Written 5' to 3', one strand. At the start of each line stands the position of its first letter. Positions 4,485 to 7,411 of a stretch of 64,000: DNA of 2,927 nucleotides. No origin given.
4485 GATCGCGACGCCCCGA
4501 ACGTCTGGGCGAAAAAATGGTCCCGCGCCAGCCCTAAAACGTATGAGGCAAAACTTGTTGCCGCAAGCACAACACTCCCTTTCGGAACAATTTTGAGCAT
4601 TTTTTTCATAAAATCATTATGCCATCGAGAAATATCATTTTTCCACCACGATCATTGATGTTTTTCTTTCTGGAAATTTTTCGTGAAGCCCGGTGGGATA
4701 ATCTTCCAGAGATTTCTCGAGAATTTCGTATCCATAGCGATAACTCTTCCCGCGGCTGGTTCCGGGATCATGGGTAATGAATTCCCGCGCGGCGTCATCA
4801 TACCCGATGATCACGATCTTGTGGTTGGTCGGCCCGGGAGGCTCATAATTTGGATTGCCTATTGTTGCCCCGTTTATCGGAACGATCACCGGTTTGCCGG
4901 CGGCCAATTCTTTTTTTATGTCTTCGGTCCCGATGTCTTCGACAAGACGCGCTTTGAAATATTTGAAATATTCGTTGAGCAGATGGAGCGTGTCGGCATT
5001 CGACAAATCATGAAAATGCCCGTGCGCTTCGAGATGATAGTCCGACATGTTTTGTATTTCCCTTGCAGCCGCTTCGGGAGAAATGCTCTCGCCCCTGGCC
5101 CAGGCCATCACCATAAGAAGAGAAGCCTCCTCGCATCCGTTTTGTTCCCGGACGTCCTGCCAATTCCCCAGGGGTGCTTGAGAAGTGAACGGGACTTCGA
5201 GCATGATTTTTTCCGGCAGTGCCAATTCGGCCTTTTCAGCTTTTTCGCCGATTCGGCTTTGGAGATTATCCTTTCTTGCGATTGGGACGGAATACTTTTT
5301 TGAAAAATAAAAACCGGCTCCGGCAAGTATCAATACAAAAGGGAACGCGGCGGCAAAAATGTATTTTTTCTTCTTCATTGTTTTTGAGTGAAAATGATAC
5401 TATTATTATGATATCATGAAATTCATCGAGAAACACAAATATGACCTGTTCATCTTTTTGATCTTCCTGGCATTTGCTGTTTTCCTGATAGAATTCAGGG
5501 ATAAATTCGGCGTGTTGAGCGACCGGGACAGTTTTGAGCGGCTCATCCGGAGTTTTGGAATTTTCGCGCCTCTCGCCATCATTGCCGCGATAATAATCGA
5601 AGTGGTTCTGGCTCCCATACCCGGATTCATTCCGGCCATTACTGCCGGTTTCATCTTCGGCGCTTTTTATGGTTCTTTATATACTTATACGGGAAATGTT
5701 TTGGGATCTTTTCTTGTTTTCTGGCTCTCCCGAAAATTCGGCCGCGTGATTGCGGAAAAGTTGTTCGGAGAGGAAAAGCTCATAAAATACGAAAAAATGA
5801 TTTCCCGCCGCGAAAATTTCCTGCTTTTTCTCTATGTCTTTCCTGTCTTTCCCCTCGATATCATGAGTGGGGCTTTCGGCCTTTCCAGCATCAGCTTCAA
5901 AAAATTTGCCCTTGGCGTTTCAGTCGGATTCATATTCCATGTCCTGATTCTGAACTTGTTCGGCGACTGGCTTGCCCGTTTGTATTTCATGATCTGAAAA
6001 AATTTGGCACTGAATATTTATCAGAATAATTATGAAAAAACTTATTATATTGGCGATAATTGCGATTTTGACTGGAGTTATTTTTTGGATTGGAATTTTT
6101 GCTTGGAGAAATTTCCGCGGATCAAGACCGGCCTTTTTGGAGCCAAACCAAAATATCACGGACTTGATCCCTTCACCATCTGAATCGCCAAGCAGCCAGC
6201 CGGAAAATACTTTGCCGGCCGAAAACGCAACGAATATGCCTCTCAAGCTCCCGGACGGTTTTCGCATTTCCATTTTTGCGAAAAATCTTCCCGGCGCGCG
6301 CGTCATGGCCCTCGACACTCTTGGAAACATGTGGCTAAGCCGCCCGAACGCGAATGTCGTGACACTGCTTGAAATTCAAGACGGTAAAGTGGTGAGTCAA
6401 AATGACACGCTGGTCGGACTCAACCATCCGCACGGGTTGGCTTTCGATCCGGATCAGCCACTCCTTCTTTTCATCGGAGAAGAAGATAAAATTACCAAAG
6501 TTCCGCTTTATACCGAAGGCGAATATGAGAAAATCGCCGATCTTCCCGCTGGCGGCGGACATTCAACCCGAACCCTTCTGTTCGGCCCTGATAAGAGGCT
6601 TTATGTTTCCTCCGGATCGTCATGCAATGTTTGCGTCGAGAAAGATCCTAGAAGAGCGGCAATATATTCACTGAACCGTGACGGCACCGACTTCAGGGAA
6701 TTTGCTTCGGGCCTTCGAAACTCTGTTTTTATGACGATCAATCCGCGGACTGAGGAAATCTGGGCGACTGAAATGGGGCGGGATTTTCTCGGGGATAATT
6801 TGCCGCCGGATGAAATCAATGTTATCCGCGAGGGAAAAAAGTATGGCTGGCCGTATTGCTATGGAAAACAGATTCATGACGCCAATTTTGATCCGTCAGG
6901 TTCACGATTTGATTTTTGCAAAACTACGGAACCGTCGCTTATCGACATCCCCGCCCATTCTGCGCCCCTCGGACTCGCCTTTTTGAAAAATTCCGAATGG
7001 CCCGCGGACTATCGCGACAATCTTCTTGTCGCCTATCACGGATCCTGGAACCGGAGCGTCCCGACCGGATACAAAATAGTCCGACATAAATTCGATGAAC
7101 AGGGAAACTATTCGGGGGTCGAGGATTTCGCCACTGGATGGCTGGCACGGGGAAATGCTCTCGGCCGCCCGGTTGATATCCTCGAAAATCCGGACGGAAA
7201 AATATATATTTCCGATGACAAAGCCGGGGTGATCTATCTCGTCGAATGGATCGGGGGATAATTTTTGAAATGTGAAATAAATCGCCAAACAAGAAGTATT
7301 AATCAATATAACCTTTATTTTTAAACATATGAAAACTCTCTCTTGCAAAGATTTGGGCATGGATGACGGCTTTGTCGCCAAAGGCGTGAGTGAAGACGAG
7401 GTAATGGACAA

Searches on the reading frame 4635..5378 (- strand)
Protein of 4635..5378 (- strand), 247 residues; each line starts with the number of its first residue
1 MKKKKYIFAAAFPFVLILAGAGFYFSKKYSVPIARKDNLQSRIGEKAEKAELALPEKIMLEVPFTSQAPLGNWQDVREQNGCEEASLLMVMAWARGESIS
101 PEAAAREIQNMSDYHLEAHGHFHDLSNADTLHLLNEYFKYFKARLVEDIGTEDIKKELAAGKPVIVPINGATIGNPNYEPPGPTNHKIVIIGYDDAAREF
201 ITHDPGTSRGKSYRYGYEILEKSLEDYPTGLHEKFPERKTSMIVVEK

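Call 74: search_protein_families(library=pfam, proteins=[window:4635-5378:-], max_evalue=0.001)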
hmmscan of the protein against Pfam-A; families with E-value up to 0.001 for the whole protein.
window:4635-5378:- (247 aa): 3 families
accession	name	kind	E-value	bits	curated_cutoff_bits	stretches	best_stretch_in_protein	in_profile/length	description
PF13529.12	Peptidase_C39_2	-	1e-15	59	24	1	60-205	1-142/143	Peptidase_C39 like family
PF12385.14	Peptidase_C70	-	2e-07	31.5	19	1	72-211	10-129/141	Papain-like cysteine protease AvrRpt2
PF14399.12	BtrH_N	-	0.00066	20.4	29.7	0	148-204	76-133/134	Butirosin biosynthesis protein H, N-terminal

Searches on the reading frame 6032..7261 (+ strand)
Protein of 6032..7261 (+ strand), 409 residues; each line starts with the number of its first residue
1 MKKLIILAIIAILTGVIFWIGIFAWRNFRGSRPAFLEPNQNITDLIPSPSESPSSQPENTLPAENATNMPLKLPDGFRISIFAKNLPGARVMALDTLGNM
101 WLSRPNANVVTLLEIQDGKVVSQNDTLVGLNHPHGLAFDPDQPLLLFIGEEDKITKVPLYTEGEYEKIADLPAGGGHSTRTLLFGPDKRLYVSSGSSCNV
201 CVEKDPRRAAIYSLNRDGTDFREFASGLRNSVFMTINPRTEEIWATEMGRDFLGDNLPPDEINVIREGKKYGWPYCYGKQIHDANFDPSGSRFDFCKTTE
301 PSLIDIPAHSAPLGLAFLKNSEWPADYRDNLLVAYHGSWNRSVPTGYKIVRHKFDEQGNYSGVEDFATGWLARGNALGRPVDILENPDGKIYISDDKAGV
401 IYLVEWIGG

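Call 74: search_protein_families(library=pfam, proteins=[window:6032-7261:+], max_evalue=0.001)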
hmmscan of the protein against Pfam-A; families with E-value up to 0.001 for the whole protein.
window:6032-7261:+ (409 aa): 1 family
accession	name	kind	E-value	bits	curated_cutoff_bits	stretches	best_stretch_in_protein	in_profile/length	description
PF07995.17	GSDH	-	1.6e-16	61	25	1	174-399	111-328/332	Glucose / Sorbosone dehydrogenase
